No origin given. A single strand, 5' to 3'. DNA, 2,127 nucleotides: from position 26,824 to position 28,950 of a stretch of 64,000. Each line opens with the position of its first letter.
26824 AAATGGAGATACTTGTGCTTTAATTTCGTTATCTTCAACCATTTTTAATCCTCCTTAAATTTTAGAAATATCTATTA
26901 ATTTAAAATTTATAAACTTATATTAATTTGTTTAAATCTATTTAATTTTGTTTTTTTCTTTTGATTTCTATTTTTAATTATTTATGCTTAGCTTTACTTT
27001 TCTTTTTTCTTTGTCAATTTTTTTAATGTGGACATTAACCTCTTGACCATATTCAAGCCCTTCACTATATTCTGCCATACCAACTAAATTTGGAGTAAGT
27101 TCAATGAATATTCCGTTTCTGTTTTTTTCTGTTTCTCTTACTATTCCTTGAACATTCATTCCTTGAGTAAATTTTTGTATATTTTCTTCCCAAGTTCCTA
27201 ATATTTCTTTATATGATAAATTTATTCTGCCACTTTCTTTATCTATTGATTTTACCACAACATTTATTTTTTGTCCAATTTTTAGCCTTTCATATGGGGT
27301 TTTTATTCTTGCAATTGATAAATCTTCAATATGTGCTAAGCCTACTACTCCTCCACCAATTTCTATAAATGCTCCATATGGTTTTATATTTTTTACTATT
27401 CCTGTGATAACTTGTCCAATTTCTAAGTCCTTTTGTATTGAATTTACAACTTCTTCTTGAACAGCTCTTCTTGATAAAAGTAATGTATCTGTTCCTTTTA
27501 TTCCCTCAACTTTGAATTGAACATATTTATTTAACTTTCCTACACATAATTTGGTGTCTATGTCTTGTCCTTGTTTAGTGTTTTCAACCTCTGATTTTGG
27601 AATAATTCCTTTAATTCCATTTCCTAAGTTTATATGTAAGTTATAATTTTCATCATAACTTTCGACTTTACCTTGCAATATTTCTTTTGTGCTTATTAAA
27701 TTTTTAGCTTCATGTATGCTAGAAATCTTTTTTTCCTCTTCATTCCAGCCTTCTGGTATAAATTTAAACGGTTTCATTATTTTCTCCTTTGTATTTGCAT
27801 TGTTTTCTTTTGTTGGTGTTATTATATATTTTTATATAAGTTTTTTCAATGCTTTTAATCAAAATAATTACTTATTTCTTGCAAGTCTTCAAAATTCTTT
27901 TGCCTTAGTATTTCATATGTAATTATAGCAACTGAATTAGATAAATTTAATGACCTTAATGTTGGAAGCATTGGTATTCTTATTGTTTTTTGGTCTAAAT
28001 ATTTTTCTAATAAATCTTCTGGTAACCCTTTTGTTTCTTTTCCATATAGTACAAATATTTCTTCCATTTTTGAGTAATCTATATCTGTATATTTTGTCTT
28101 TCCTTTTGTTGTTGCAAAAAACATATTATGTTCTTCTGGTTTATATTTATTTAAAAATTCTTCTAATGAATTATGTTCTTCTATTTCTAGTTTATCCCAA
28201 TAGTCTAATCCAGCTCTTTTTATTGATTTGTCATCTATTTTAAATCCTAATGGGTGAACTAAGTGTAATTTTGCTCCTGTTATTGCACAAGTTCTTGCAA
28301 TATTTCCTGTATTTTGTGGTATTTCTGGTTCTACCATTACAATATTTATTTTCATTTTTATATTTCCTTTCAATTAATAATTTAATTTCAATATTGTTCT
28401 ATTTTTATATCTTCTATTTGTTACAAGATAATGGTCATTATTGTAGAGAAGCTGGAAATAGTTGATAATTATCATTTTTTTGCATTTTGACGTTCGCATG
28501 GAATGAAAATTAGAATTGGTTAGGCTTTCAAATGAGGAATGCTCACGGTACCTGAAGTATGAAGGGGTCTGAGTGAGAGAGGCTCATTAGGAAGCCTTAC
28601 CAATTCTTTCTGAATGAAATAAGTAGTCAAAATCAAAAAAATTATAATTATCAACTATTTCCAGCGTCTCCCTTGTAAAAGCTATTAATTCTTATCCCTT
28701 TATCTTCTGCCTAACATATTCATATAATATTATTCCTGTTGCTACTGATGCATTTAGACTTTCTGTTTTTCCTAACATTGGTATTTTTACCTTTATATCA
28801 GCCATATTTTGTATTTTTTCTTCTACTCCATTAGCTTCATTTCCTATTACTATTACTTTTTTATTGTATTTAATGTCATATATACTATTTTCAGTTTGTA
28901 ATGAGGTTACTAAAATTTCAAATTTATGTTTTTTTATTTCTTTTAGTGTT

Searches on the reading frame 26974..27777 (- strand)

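Call 82: search_protein_families(library=ncbifam, proteins=[window:26974-27777:-], max_evalue=0.001)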
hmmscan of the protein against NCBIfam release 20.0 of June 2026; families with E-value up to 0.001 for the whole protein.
window:26974-27777:- (267 aa): 27 families (the best 25 are shown)
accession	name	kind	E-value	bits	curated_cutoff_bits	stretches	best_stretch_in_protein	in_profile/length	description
NF005208.0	PRK06676.1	equivalog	2.5e-34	118.9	368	1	84-266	152-348/391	30S ribosomal protein S1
NF010379.0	PRK13806.1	equivalog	4.7e-34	117.9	648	1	95-264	267-447/491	30S ribosomal protein S1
NF000907.0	PRK00087.1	equivalog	1e-32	113.2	624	1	19-266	378-633/671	bifunctional 4-hydroxy-3-methylbut-2-enyl diphosphate reductase/30S ribosomal protein S1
NF004952.0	PRK06299.1-2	equivalog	2.2e-32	112.2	524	1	22-265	123-373/580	30S ribosomal protein S1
TIGR00717.1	rpsA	equivalog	1.9e-30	105.9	577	1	14-265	84-342/516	30S ribosomal protein S1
NF004954.0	PRK06299.1-4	equivalog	3e-26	91.7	727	1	16-265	90-346/560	30S ribosomal protein S1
NF004953.0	PRK06299.1-3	equivalog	6.2e-26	90.8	720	1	28-266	124-369/580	30S ribosomal protein S1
NF004955.0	PRK06299.1-5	equivalog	3.6e-25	88.2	878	1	84-265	160-353/566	30S ribosomal protein S1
NF005639.0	PRK07400.1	equivalog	1.7e-22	79.7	460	1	53-192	139-267/318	30S ribosomal protein S1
NF004956.0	PRK06299.1-6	equivalog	4.1e-21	75.2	711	1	40-266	294-523/554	30S ribosomal protein S1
NF004951.0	PRK06299.1-1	equivalog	4.7e-21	74.8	918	1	84-239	150-308/556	30S ribosomal protein S1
NF040579.1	S1_dom_CvfD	subfamily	1.7e-20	73.4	117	1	119-195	2-78/113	CvfD/Ygs/GSP13 family RNA-binding post-transcriptional regulator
NF005911.0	PRK07899.1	equivalog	4e-20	72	691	1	51-265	140-362/486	30S ribosomal protein S1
NF005973.0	PRK08059.1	equivalog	7.3e-20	71.3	148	1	116-198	3-85/123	S1 domain-containing post-transcriptional regulator GSP13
TIGR03591.1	polynuc_phos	equivalog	9.3e-16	57.4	525.05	1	109-191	607-688/689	polyribonucleotide nucleotidyltransferase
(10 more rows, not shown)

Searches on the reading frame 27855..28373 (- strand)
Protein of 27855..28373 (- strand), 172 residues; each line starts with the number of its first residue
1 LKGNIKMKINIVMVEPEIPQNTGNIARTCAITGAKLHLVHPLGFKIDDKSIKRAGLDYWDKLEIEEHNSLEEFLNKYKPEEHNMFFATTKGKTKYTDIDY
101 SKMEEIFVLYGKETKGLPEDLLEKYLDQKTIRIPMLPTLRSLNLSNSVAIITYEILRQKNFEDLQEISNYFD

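Call 14: find_encoding_contigs(protein=window:27855-28373:-, flank=3000, max_places=10)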
Protein window:27855-28373:- (172 aa): no gene with exactly this product is on record in the collection.

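Call 82: search_protein_families(library=ncbifam, proteins=[window:27855-28355:-], max_evalue=0.001)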
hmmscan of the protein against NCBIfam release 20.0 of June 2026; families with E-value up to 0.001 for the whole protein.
window:27855-28355:- (166 aa): 11 families
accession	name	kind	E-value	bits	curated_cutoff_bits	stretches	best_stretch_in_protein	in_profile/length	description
TIGR00185.1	tRNA_yibK_trmL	equivalog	1.1e-60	203.9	190.6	1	3-158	2-153/154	tRNA (uridine(34)/cytosine(34)/5-carboxymethylaminomethyluridine(34)-2'-O)-methyltransferase TrmL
NF007683.0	PRK10358.1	equivalog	7e-44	149.5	282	1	3-155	2-150/157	tRNA (uridine(34)/cytosine(34)/5-carboxymethylaminomethyluridine(34)-2'-O)-methyltransferase TrmL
TIGR00186.1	rRNA_methyl_3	equivalog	3.8e-14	52.7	160.15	1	11-153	102-240/240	23S rRNA (guanosine(2251)-2'-O)-methyltransferase RlmB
TIGR00050.1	rRNA_methyl_1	subfamily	1.6e-13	51.1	167.15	1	1-157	3-161/233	TrmJ/YjtD family RNA methyltransferase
NF008295.0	PRK11081.1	equivalog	2.2e-12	47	227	1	5-155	22-167/230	tRNA (guanosine(18)-2'-O)-methyltransferase TrmH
NF041077.1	tRNAmeth_TrmJ_Sulfolob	equivalog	1.1e-08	35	350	1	3-159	2-161/229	tRNA (cytidine-2'-O-)-methyltransferase TrmJ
NF007752.0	PRK10433.1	equivalog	6.1e-08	32.4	212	1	1-151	1-157/228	tRNA/rRNA methyltransferase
NF000477.1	NshR_TsnR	equivalog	5.3e-07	29.3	425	1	11-150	125-261/266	NshR/TsnR family 23S rRNA methyltransferase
NF011694.0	PRK15114.1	equivalog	2.4e-06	27.3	280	0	96-149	105-156/246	tRNA (cytosine(32)/uridine(32)-2'-O)-methyltransferase TrmJ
NF000035.1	nosihep_NshR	exception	4.5e-05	23.1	500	1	11-149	125-260/274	NshR family nosiheptide/thiostrepton resistance 23S rRNA methyltransferase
NF008386.0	PRK11181.1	equivalog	5.4e-05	22.6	366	1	74-154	165-243/244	23S rRNA (guanosine(2251)-2'-O)-methyltransferase RlmB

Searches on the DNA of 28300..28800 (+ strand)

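Call 5: search_rna_families(source=window, start=28300, end=28800, threshold=evalue, max_evalue=10, show_alignments=3)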
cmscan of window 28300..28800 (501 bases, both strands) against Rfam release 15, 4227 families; matches with E-value up to 10: 1.
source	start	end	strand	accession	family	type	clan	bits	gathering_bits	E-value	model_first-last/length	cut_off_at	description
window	28529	28573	+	RF01304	sR5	Gene; snRNA; snoRNA; CD-box;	-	10.5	40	8.3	1-53/53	no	Small nucleolar RNA sR5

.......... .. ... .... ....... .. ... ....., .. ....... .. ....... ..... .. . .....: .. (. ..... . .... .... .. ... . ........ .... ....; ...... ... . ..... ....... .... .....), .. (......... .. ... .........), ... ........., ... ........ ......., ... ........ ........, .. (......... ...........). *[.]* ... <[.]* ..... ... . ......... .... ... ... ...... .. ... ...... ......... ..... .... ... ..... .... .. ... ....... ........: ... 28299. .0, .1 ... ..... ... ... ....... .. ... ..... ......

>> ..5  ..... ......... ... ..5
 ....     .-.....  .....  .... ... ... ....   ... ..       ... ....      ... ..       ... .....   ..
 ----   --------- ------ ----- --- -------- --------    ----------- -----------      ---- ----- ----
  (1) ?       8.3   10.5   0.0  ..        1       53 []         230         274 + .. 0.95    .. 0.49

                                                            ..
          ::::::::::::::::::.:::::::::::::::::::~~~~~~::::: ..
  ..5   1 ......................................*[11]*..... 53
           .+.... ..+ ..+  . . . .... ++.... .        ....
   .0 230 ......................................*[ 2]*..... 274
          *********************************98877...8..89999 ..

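Call 12: search_dna_similar(query=window:28440-28676:+, collection=plasmids, mode=distant, max_evalue=0.01)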
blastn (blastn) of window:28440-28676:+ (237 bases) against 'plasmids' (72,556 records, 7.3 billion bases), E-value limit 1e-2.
No match.

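Call 13: search_dna_similar(query=window:28440-28676:+, collection=phages, mode=distant, max_evalue=0.01)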
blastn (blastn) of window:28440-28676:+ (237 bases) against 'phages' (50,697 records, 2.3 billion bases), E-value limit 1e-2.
Records with a match: 2; places in all: 2; records where one place covers at least 80% of the query: 0.
Best place of each record, by identity: 80-90% 2.
By first word of the organism name: Escherichia 2.
By host as written in the record: Escherichia coli 2.
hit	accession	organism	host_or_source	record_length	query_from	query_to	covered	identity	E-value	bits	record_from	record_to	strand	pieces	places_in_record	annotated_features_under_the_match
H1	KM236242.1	Escherichia phage Pollock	Escherichia coli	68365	175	220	19%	84.8%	1e-3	49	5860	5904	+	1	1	hypothetical protein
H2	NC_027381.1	Escherichia phage Pollock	Escherichia coli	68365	175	220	19%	84.8%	1e-3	49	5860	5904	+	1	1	hypothetical protein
